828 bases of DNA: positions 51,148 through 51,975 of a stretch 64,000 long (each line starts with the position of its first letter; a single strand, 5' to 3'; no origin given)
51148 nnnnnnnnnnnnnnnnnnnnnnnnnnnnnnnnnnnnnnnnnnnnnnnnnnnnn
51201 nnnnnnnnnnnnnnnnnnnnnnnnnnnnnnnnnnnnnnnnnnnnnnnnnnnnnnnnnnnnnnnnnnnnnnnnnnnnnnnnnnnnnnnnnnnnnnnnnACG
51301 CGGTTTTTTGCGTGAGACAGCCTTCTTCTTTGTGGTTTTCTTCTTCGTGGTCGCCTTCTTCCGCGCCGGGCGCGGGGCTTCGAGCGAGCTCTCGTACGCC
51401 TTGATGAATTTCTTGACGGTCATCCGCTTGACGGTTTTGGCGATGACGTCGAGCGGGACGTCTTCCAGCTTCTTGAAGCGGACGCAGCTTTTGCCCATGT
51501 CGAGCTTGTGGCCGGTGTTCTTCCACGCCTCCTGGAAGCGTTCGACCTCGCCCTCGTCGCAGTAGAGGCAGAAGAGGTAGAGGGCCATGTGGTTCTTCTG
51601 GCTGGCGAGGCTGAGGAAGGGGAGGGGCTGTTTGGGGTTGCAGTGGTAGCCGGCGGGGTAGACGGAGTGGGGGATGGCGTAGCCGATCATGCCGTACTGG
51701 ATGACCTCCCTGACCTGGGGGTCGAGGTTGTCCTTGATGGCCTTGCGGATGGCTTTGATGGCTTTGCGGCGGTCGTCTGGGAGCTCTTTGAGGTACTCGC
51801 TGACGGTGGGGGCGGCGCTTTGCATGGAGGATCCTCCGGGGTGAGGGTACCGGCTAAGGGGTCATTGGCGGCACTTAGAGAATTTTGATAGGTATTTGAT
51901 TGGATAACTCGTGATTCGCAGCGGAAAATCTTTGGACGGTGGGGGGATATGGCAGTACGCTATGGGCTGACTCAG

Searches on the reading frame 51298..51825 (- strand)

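Call 47: search_protein_families(library=pfam, proteins=[window:51298-51825:-], max_evalue=0.01)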
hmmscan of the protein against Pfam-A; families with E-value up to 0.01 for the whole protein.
window:51298-51825:- (176 aa): 1 family
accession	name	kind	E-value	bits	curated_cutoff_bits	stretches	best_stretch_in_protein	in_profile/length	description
PF08818.16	DUF1801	-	2.8e-14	53.7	27.2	1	19-134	1-83/85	Domain of unknown function (DU1801)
